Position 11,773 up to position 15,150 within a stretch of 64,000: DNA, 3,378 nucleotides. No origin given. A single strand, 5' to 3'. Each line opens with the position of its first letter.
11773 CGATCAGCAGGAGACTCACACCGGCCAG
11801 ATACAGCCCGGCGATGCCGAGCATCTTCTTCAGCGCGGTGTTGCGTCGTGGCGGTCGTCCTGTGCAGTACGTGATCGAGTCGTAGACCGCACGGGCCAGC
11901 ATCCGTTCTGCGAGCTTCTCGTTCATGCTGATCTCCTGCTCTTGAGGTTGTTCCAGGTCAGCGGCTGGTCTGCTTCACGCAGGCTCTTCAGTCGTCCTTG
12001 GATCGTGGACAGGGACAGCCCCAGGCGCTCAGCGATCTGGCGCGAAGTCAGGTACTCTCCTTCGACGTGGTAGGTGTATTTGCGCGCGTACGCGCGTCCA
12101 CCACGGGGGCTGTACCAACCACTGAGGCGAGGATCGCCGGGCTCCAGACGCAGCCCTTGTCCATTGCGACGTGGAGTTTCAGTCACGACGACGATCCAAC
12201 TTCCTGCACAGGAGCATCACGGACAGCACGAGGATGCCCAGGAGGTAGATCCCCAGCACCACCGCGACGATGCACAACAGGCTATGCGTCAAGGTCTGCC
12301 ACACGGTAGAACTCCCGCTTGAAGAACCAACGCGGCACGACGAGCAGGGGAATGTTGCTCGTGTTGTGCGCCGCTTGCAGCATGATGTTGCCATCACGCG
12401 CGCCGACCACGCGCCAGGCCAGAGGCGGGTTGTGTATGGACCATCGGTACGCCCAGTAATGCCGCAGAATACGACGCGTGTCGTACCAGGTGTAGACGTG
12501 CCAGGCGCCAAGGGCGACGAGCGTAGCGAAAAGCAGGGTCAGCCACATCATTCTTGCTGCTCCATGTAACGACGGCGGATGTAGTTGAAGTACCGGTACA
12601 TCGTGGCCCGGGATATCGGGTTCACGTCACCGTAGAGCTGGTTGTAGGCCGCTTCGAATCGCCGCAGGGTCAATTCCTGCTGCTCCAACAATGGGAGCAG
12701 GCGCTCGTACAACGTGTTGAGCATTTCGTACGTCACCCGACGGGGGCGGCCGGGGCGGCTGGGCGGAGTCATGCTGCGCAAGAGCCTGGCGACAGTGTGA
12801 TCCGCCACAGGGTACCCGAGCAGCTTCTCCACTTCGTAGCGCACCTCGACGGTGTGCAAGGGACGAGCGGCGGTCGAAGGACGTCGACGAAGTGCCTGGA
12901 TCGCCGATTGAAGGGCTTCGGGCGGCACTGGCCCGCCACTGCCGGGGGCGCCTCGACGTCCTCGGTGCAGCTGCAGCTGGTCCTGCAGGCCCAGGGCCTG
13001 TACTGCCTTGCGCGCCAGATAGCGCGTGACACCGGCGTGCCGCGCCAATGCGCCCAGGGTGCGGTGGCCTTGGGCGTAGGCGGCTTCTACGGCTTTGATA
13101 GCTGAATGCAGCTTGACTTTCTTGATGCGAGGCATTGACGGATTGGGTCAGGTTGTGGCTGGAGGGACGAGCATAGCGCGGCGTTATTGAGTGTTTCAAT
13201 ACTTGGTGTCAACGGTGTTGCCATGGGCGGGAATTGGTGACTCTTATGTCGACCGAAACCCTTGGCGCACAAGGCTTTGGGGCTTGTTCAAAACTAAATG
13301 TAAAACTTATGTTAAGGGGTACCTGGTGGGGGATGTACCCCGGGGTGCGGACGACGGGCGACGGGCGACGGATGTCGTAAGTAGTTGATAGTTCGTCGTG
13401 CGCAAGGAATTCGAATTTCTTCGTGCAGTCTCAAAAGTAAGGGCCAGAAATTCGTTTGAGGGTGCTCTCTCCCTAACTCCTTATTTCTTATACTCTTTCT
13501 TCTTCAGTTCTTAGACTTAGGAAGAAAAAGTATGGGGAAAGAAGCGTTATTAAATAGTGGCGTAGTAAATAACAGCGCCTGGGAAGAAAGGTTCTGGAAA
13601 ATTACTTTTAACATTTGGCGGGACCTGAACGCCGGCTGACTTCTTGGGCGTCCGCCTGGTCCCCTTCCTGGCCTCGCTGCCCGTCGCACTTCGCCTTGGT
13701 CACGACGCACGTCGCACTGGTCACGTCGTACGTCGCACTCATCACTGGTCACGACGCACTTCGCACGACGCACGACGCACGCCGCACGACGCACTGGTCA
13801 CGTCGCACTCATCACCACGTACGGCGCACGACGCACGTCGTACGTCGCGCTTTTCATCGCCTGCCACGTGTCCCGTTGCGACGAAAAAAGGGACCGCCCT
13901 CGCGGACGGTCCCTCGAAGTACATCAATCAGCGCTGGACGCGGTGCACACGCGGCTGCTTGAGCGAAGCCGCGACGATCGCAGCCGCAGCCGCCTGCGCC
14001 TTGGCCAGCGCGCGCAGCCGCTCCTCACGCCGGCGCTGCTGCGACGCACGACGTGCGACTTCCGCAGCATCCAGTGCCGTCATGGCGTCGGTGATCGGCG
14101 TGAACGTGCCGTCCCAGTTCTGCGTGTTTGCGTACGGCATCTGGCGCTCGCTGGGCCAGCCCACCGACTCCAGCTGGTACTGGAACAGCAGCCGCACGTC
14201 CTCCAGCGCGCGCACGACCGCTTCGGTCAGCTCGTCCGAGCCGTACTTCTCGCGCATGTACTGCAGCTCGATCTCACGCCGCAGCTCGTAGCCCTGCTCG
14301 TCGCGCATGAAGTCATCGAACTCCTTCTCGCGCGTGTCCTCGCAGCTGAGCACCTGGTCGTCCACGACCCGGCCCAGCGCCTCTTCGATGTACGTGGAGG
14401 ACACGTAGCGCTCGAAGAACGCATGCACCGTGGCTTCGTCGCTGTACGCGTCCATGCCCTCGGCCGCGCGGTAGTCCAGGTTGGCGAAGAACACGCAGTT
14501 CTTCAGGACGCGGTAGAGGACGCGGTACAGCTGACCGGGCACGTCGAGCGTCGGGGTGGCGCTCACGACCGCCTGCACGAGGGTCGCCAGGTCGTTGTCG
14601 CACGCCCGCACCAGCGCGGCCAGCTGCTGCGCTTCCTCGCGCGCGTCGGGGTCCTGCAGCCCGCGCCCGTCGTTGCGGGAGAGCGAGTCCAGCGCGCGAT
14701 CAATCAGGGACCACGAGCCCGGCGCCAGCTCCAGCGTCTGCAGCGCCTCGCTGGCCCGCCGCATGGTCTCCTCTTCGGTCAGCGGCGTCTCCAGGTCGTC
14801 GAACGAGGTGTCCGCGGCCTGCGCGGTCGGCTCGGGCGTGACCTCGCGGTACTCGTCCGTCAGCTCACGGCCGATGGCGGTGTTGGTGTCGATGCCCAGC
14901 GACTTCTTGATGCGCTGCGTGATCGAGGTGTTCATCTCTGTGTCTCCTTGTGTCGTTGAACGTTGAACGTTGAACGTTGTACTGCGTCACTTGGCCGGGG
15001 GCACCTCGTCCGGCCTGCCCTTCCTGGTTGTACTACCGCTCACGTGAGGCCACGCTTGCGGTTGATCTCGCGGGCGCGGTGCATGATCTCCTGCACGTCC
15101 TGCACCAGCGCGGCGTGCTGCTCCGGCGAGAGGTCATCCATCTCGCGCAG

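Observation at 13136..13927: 790-bp non-coding hub: phased 24-unit heptamer array, ~39% GC island and a second heptamer array between a terminator and a TTGACA promoter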

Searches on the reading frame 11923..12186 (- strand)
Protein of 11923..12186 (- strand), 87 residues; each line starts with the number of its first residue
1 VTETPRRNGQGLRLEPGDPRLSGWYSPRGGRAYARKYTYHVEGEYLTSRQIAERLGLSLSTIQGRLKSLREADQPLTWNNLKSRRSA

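Call 10: search_protein_families(library=pfam, proteins=[window:11923-12186:-], max_evalue=0.01)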
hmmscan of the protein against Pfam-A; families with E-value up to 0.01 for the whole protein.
window:11923-12186:- (87 aa): 14 families
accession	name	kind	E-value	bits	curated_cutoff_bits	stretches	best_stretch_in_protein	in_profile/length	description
PF13412.12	HTH_24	-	3.8e-06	26.8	21.9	1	45-72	17-44/48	Winged helix-turn-helix DNA-binding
PF08279.18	HTH_11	-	0.00011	22.5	25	1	44-72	14-42/55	HTH domain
PF12802.13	MarR_2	-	0.00027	21.5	27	1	39-72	15-47/61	MarR family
PF14493.12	HTH_40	-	0.00034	21.3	27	1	38-82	5-49/89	Helix-turn-helix domain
PF09339.16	HTH_IclR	-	0.0024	18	22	1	46-71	19-44/52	IclR helix-turn-helix domain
PF18024.7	HTH_50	-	0.0025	17.9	27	1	43-67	21-45/50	Helix-turn-helix domain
PF04545.22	Sigma70_r4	-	0.0034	17.3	24.1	1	39-66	17-41/50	Sigma-70, region 4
PF13404.12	HTH_AsnC-type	-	0.0036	17.5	27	1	48-70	20-42/42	AsnC-type helix-turn-helix domain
PF01022.26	HTH_5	-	0.004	17.4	22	1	43-72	14-42/47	Bacterial regulatory protein, arsR family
PF08281.18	Sigma70_r4_2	-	0.0042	17.1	25.7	1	46-67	27-48/54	Sigma-70, region 4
PF13730.12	HTH_36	-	0.006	16.8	25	1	42-72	22-52/55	Helix-turn-helix domain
PF05732.17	RepL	-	0.008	16.1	20.3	1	46-73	76-103/164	Firmicute plasmid replication protein (RepL)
PF13551.12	HTH_29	-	0.0091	16.5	28.1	0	41-71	9-38/64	Winged helix-turn helix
PF13384.12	HTH_23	-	0.0094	16.2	24.6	0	46-67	18-39/50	Homeodomain-like domain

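Call 11: search_protein_families(library=phrogs, proteins=[window:11923-12186:-], max_evalue=0.01)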
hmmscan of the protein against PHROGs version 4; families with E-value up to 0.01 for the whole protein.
window:11923-12186:- (87 aa): 1 family
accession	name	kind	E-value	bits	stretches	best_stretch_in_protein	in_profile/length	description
phrog_1123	-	unknown function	0.0017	19.2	1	41-72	41-73/112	-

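Call 91: search_protein_families(library=ncbifam, proteins=[window:11923-12186:-], max_evalue=0.1)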
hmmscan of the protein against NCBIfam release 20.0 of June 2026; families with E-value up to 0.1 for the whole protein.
window:11923-12186:- (87 aa): 6 families
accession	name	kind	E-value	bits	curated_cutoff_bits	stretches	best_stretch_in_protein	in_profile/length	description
TIGR04381.1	HTH_TypR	domain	0.0052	16.8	30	1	44-68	20-44/49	TyrR/PhhR family helix-turn-helix DNA-binding protein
TIGR02937.1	sigma70-ECF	superfamily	0.0081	15.8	42.9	1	44-71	132-159/165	sigma-70 family RNA polymerase sigma factor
TIGR02959.1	SigZ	equivalog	0.009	15.9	168.65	1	42-71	113-142/170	RNA polymerase sigma factor SigZ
TIGR01764.1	excise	domain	0.027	14.8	28.8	1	45-63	1-19/49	excisionase family DNA-binding protein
NF007215.0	PRK09637.1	equivalog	0.03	14.3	212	1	41-71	118-148/181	RNA polymerase sigma factor SigZ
TIGR03879.1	near_KaiC_dom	domain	0.073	13.5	65.1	1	45-71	35-61/91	probable regulatory domain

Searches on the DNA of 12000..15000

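Call 6: search_rna_families(source=window, start=12000, end=15000, threshold=evalue, max_evalue=1)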
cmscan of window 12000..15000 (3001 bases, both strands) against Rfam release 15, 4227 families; matches with E-value up to 1: 2.
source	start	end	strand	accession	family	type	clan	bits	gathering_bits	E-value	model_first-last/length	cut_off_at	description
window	13701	13786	-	RF03242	mir-1397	Gene; miRNA;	-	22.6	70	0.2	1-84/84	no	mir-1397 microRNA precursor family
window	13763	13851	-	RF03439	mir-1791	Gene; miRNA;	-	21.7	75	0.39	1-80/80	no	mir-1791 microRNA precursor family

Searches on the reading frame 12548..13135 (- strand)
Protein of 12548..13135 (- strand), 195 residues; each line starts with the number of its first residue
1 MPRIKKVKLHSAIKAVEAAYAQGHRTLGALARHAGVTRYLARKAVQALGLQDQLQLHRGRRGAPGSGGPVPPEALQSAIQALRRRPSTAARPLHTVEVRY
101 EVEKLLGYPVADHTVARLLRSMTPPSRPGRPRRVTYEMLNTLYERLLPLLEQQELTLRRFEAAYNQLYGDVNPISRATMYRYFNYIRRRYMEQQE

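Call 10: search_protein_families(library=pfam, proteins=[window:12548-13135:-], max_evalue=0.01)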
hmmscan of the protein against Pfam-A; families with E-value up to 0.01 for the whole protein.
window:12548-13135:- (195 aa): 1 family
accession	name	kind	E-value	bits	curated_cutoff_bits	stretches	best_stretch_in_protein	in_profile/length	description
PF13565.12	HTH_32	-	4.9e-08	33.9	33.7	1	123-182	18-72/73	Homeodomain-like domain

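Call 11: search_protein_families(library=phrogs, proteins=[window:12548-13135:-], max_evalue=0.01)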
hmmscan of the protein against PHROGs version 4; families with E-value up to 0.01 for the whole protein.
window:12548-13135:- (195 aa): 0 families

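Call 12: find_related_loci(query=window:12548-13135:-, collection=viral_contigs, flank=6000)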
Query window:12548-13135:- (195 aa) in viral_contigs; peptide patterns used: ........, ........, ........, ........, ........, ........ (x = any residue, [..] = any of these).
72 stretches matched a pattern, but none encodes a relative of the query by tblastn (E <= 1e-3).

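Call 18: find_encoding_contigs(protein=window:12548-13135:-, flank=6000, max_places=10)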
Protein window:12548-13135:- (195 aa): 11 contigs read that carry it; 6 places shown.
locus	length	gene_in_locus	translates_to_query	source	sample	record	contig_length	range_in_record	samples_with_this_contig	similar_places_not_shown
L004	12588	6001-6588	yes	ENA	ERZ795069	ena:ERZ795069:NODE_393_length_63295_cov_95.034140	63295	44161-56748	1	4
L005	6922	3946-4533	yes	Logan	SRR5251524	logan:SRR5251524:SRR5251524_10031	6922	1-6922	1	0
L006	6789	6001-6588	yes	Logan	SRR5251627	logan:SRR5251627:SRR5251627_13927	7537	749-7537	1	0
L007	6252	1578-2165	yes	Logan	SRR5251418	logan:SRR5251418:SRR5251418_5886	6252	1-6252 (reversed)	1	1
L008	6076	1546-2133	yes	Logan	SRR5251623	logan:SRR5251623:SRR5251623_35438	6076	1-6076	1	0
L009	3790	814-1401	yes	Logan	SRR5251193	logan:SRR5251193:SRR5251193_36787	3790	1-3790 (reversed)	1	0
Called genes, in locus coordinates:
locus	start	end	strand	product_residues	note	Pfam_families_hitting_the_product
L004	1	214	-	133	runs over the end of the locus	-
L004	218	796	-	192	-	PF11860:Muramidase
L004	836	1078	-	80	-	PF25612:DUF7940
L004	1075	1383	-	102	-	-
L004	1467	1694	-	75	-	-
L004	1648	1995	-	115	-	-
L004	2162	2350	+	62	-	-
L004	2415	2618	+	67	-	-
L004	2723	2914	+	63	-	-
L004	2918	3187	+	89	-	-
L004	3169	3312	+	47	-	-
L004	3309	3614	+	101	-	-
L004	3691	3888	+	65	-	-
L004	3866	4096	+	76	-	-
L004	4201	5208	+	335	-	-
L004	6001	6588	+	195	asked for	PF13565:HTH_32 (faint)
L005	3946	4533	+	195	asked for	PF13565:HTH_32 (faint)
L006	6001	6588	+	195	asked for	PF13565:HTH_32 (faint)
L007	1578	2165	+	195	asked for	PF13565:HTH_32 (faint)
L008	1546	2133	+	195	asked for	PF13565:HTH_32 (faint)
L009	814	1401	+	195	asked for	PF13565:HTH_32 (faint)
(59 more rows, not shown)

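Call 64: search_solved_structures(query=window:12548-13135:-, max_evalue=1)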
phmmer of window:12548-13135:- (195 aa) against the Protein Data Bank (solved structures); distinct sequences matched with E-value up to 1: 0.

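Call 75: find_homologous_proteins(query=window:12548-13135:-, max_evalue=0.001)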
Query window:12548-13135:- (195 aa): 1 proteins with E <= 0.001 among 2271 candidates.
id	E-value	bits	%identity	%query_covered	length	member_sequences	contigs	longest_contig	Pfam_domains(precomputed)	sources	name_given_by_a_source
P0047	2.4e-116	404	97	99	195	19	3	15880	PF13565.13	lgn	-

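Call 82: predict_structure(protein=window:12548-13135:-)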
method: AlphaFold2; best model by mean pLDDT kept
length: 195 residues; sequences in the alignment: 1
mean_pLDDT: 71.5   pTM: 0.34
mean pLDDT of the five models: 71.5, 71.4, 67.1, 62.6, 61.5
residues with pLDDT >= 90: 39; 70-90: 70; 50-70: 50; < 50: 36
segments of 3 or more residues with pLDDT < 50: 1-4, 56-70, 85-92, 123-131
pLDDT, mean of each block of 10 residues (from residue 1): 56 89 85 86 89 57 40 58 51 55 65 62 44 72 92 92 88 83 91 82
secondary structure, 60 per line:
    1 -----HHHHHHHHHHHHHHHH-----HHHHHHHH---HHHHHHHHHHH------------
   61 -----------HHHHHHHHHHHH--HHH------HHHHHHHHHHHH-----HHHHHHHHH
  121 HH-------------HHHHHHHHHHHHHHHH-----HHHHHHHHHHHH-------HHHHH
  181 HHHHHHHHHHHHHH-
elements in order: H6-21 H27-34 H38-48 H72-83 H95-106 H112-122 H136-151 H157-168 H176-194

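Call 85: fold_search(model_id=the predicted structure, library=pdb)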
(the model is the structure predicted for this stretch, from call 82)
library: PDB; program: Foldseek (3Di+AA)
matches with E <= 10: 370; with E <= 0.001: 0
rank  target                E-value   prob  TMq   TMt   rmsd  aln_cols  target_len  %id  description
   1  2lvs_MODEL_1_A        1.7e-01  0.90  0.22  0.35  11.4       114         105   17  NMR solution structure of a CRISPR repeat binding protein (released 2013-01-23)
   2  1k78_A                3.6e-01  0.57  0.20  0.29  16.5       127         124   17  Pax5(1-149)+Ets-1(331-440)+DNA (released 2002-01-04)
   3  3w6j_C                3.6e-01  0.44  0.18  0.20  11.6       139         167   16  Crystal structure of ScpAB core complex (released 2013-04-24)
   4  6pax_A                4.2e-01  0.69  0.20  0.28  16.3       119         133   17  CRYSTAL STRUCTURE OF THE HUMAN PAX-6 PAIRED DOMAIN-DNA COMPLEX REVEALS A GENERAL MODEL FOR PAX PROTEIN-DNA INTERACTION (released 1999-07-13)
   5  2oer_B                4.2e-01  0.13  0.15  0.16  19.8       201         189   16  Probable Transcriptional Regulator from Pseudomonas aeruginosa (released 2007-01-30)
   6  4jl3_D                4.9e-01  0.15  0.19  0.21  19.8       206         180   14  Crystal structure of ms6564-dna complex (released 2013-06-26)
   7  5cxi_A                5.7e-01  0.16  0.19  0.20  20.1       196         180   14  Crystal structure of Mycobacterium tuberculosis KstR in complex with 3-oxo-23,24-bisnorchol-4-en-22-oyl-CoA (4-BNC-CoA (released 2016-02-17)
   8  3cdl_B                7.6e-01  0.12  0.17  0.18  19.2       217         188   12  Crystal structure of a TetR family transcriptional regulator from Pseudomonas syringae pv. tomato str. DC3000 (released 2008-03-18)
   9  9ipt_B                8.0e-01  0.12  0.18  0.18  21.1       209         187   12  Crystal structure of a TetR family regulator AmvR from Acinetobacter baumannii with spermidine bound (released 2025-07-16)
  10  4jkz                  8.4e-01  0.13  0.19  0.20  19.7       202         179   14  Crystal structure of ms6564 from mycobacterium smegmatis (released 2013-06-26)
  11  3bjb_C                8.9e-01  0.06  0.13  0.14  20.6       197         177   17  Crystal structure of a TetR transcriptional regulator from Rhodococcus sp. RHA1 (released 2007-12-18)
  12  2g7u_C                9.3e-01  0.38  0.20  0.16  14.0       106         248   25  2.3 A structure of putative catechol degradative operon regulator from Rhodococcus sp. RHA1 (released 2006-04-04)
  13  3hos_A                1.1e+00  0.16  0.18  0.12  15.9       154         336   12  Crystal structure of the mariner Mos1 paired end complex with Mg (released 2009-09-22)
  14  4jl3_B                1.1e+00  0.11  0.19  0.20  19.1       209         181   14  Crystal structure of ms6564-dna complex (released 2013-06-26)
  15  5ua2_A                1.1e+00  0.10  0.18  0.19  19.8       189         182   17  Mycobacterium tuberculosis KstR in complex with a 26-bp DNA operator (released 2017-12-20)
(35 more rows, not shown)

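Call 91: search_protein_families(library=ncbifam, proteins=[window:12548-13135:-], max_evalue=0.1)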
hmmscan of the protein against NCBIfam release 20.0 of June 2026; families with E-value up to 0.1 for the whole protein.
window:12548-13135:- (195 aa): 1 family
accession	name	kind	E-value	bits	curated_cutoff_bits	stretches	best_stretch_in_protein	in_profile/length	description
NF033545.0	transpos_IS630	equivalog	0.00019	21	100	1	15-122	4-108/299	IS630 family transposase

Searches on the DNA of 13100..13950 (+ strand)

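Call 4: search_dna_similar(query=window:13100-13950:+, collection=phages, mode=distant, max_rows=30)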
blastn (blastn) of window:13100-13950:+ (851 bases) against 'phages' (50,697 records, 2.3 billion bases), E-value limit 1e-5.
No match.

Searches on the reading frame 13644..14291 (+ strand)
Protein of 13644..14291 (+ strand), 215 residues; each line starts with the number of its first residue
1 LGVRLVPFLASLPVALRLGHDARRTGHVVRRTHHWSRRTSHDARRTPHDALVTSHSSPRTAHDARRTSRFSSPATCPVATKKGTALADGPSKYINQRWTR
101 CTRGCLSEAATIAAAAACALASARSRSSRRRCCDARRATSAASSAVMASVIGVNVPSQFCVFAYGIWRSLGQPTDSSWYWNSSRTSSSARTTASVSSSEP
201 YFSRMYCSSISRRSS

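Call 10: search_protein_families(library=pfam, proteins=[window:13644-14291:+], max_evalue=0.01)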
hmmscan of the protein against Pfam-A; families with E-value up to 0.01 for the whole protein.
window:13644-14291:+ (215 aa): 0 families

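Call 11: search_protein_families(library=phrogs, proteins=[window:13644-14291:+], max_evalue=0.01)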
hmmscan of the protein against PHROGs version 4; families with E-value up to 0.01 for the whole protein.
window:13644-14291:+ (215 aa): 0 families
